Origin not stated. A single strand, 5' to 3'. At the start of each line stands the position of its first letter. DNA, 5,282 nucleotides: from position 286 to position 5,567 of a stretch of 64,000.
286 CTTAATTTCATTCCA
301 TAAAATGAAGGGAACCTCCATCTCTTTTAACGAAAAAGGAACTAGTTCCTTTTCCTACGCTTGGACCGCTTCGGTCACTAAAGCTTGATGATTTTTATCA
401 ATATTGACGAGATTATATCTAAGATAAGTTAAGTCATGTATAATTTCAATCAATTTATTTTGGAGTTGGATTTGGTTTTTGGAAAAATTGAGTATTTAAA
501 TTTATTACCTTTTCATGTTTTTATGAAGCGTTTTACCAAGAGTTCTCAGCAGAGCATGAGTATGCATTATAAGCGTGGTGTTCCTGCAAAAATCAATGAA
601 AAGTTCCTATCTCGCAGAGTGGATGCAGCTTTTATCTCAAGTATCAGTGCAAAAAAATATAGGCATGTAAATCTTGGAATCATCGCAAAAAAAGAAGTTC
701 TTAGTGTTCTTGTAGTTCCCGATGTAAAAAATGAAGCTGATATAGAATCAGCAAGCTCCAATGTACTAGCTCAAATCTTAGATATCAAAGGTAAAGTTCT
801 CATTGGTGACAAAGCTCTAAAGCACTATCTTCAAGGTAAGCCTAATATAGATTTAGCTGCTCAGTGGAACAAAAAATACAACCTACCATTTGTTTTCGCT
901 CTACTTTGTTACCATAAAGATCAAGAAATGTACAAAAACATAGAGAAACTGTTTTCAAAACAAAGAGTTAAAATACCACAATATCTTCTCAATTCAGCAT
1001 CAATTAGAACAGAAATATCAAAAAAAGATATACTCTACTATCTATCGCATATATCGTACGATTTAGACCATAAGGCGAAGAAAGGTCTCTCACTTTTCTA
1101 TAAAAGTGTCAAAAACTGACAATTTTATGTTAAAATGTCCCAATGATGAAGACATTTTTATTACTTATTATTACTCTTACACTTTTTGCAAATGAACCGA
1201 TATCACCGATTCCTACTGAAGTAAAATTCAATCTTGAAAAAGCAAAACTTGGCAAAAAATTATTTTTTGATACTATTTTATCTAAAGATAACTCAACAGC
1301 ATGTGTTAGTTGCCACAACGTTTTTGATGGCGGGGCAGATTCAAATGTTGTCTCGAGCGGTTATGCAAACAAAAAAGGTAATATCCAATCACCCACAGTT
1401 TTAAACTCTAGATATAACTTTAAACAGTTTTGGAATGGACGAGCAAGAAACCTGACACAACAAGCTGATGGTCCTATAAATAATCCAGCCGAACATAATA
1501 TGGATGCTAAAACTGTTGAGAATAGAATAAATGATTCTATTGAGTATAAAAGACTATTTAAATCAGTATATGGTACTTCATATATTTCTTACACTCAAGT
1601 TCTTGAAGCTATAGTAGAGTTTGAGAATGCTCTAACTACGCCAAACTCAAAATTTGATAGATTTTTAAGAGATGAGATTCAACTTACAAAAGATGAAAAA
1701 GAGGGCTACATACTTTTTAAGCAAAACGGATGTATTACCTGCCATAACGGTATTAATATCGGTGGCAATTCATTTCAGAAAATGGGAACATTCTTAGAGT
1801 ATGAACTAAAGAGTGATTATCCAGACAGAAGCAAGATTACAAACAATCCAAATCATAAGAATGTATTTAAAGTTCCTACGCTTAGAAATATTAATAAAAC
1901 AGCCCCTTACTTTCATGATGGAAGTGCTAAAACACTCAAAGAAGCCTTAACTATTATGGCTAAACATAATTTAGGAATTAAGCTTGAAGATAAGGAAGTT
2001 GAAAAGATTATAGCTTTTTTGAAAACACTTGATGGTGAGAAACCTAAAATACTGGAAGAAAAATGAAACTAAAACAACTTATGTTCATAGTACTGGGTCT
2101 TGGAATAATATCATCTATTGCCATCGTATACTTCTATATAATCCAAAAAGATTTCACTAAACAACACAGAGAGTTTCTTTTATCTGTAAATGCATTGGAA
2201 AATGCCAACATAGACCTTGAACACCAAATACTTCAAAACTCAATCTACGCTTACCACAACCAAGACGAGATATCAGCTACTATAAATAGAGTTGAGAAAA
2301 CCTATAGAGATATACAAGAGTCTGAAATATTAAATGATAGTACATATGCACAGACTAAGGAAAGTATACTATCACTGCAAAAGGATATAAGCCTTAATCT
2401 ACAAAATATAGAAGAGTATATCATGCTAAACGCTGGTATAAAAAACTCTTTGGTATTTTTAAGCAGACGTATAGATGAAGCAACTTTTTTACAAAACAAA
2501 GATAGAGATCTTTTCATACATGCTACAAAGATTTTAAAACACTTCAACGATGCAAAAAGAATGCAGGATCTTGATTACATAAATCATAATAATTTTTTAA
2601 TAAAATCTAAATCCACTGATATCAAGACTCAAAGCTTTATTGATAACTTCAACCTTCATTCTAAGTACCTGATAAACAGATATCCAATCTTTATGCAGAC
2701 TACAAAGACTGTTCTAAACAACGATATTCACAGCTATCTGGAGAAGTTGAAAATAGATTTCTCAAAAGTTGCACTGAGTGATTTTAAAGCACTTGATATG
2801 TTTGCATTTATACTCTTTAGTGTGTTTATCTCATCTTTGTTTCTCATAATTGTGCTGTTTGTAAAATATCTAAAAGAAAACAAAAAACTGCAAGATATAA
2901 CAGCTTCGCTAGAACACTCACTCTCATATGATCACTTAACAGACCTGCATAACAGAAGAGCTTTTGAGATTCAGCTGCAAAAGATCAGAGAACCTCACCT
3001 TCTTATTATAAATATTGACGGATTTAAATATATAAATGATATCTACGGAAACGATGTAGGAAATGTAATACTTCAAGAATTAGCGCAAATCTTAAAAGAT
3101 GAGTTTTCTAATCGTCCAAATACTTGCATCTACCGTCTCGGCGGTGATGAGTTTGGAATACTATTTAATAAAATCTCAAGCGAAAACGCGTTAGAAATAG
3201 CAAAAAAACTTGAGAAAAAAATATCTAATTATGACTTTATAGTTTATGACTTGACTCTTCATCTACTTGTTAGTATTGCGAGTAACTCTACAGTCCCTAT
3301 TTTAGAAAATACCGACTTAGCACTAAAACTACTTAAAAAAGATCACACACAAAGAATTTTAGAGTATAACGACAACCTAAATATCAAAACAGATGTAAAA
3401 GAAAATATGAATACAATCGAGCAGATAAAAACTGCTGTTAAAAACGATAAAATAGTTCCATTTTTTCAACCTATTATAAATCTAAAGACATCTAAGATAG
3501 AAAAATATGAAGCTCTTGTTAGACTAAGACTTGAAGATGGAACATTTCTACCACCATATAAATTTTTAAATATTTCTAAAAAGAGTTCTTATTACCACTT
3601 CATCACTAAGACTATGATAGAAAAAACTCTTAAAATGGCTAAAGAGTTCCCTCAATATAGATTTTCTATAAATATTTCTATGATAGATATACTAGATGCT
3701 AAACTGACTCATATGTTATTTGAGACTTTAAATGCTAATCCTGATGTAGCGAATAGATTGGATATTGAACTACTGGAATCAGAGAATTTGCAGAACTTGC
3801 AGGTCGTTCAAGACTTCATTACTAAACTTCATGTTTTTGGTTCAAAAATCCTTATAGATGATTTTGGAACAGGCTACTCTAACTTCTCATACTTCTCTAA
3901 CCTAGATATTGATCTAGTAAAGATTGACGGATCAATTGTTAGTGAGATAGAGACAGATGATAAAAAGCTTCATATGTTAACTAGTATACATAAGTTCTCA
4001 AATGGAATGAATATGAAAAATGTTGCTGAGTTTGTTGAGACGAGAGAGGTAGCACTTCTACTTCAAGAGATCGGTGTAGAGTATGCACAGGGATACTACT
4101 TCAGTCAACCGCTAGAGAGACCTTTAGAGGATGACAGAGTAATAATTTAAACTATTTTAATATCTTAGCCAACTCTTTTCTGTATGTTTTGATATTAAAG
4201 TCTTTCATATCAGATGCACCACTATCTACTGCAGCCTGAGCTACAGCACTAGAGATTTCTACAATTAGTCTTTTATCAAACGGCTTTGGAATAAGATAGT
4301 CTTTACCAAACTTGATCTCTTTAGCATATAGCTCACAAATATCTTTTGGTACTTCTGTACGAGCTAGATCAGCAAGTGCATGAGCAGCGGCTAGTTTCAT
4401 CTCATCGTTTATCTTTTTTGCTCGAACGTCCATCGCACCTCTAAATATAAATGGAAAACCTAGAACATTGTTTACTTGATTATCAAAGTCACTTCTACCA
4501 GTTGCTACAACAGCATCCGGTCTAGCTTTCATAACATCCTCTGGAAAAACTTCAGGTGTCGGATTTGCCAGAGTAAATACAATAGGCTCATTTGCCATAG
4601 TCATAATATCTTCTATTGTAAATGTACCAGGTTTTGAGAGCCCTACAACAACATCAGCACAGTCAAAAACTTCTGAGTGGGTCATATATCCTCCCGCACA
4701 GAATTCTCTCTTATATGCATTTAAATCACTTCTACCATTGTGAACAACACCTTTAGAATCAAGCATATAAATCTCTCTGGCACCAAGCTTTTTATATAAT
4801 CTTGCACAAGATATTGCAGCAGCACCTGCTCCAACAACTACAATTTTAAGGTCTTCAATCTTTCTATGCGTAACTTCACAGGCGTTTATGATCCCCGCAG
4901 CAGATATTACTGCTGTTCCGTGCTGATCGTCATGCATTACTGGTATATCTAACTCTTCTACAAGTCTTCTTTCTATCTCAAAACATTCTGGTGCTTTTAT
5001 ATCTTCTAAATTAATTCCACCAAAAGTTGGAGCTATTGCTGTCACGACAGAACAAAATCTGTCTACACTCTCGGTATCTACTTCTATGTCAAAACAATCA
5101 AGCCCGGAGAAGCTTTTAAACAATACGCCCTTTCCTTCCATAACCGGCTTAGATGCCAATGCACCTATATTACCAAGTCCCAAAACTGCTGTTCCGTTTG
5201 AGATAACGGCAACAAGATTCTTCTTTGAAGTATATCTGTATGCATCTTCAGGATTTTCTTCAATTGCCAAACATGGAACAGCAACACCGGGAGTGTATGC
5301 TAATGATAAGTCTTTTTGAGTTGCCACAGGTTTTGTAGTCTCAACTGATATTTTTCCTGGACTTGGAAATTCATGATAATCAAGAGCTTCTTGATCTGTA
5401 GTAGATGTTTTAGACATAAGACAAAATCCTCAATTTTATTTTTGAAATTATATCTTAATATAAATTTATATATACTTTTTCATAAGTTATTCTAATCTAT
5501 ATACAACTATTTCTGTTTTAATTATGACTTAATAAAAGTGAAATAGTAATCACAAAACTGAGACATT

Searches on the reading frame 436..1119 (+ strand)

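Call 63: search_protein_families(library=pfam, max_evalue=0.1, proteins=[window:436-1119:+])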
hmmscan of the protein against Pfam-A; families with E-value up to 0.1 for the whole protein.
window:436-1119:+ (227 aa): 1 family
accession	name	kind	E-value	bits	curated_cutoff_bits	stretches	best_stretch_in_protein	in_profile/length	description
PF02621.19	VitK2_biosynth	-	3.6e-22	79.5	26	2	118-225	137-250/252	Menaquinone biosynthesis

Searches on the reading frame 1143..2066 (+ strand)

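Call 63: search_protein_families(library=pfam, max_evalue=0.1, proteins=[window:1143-2066:+])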
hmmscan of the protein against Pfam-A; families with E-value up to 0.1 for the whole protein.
window:1143-2066:+ (307 aa): 10 families
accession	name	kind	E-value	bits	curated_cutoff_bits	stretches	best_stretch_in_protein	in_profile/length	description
PF03150.19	CCP_MauG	-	1.9e-51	175.1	25.6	1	32-178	2-147/149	Di-haem cytochrome c peroxidase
PF00034.26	Cytochrom_C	-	6.7e-13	50.2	21.3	2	187-296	3-89/90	Cytochrome c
PF13442.11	Cytochrome_CBB3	-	0.00022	21.9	27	0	186-258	4-52/68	Cytochrome C oxidase, cbb3-type, subunit III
PF21419.2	RoxA-like_Cyt-c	-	0.00052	20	26.7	1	244-270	4-30/39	RoxA-like, cytochrome c-like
PF07627.16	PSCyt3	-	0.0013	19.4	27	0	18-62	36-79/98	Protein of unknown function (DUF1588)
PF09699.15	Paired_CXXCH_1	-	0.0079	16.3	20.6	0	46-60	24-38/41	Doubled CXXCH motif (Paired_CXXCH_1)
PF14522.11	Cytochrome_C7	-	0.015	15.6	24.8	0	193-204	12-23/67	Cytochrome c7 and related cytochrome c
PF22113.1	Mtrc-MtrF_II-IV_dom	-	0.028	14.4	30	0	46-73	115-142/176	Outer membrane cytochrome MtrC/MtrF-like, domains II/IV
PF03264.19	Cytochrom_NNT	-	0.039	14.1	24.1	0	23-60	99-134/174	NapC/NirT cytochrome c family, N-terminal region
PF06537.16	DHOR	-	0.088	11.7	22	0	243-294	441-497/499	Di-haem oxidoreductase, putative peroxidase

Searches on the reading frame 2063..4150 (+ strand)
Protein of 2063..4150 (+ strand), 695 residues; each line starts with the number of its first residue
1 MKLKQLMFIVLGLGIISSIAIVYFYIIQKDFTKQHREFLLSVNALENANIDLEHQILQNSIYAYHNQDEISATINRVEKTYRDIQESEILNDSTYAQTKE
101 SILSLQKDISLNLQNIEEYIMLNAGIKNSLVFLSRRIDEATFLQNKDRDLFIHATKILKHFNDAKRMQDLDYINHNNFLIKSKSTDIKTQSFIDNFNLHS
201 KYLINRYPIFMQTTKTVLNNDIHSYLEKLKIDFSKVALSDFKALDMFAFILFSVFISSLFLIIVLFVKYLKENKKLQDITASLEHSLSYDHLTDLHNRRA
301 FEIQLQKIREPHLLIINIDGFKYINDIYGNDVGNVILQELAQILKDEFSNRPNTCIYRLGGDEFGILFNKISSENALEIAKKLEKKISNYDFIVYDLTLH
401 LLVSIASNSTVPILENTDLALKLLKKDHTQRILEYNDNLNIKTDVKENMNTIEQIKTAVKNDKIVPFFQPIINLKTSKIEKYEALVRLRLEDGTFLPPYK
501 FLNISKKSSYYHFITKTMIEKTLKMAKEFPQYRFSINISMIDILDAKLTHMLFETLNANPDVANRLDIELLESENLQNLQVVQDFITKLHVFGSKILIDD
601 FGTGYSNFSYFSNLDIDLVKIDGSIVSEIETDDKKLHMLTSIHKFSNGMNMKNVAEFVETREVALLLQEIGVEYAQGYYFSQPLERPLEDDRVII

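Call 63: search_protein_families(library=pfam, max_evalue=0.1, proteins=[window:2063-4150:+])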
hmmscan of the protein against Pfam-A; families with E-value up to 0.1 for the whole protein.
window:2063-4150:+ (695 aa): 5 families
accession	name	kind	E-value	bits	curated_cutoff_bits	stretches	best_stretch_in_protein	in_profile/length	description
PF00563.25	EAL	-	3.1e-60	203.9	31.3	1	453-683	2-236/236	EAL domain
PF00990.26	GGDEF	-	1.2e-22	80.8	23.8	1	288-396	2-116/161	Diguanylate cyclase, GGDEF domain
PF19443.4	DAHL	-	8.2e-10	39.2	38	1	32-233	3-206/221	DAHL domain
PF17017.11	zf-C2H2_aberr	-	0.044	14.4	27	1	381-466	16-102/172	Aberrant zinc-finger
PF09177.16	STX6_10_61_N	-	0.083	13.9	29.4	0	66-118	6-55/99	Syntaxin 6/10/61, N-terminal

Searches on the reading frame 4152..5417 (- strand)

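Call 63: search_protein_families(library=pfam, max_evalue=0.1, proteins=[window:4152-5417:-])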
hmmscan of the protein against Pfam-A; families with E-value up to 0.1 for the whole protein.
window:4152-5417:- (421 aa): 5 families
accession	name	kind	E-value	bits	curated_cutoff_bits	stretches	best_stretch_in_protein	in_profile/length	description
PF00390.24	malic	-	2.9e-31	109.1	23.1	1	21-152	2-181/182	Malic enzyme, N-terminal domain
PF03949.21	Malic_M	-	4.4e-25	88.9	23.5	1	167-358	3-231/258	Malic enzyme, NAD binding domain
PF00208.27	ELFV_dehydrog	-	0.0023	18.1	23.4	1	176-227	21-70/241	Glutamate/Leucine/Phenylalanine/Valine dehydrogenase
PF07992.20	Pyr_redox_2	-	0.0045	16.9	26.1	1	180-220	133-172/291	Pyridine nucleotide-disulphide oxidoreductase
PF01262.27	AlaDh_PNT_C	-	0.087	12.7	23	0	187-231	26-69/214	Alanine dehydrogenase/PNT, C-terminal domain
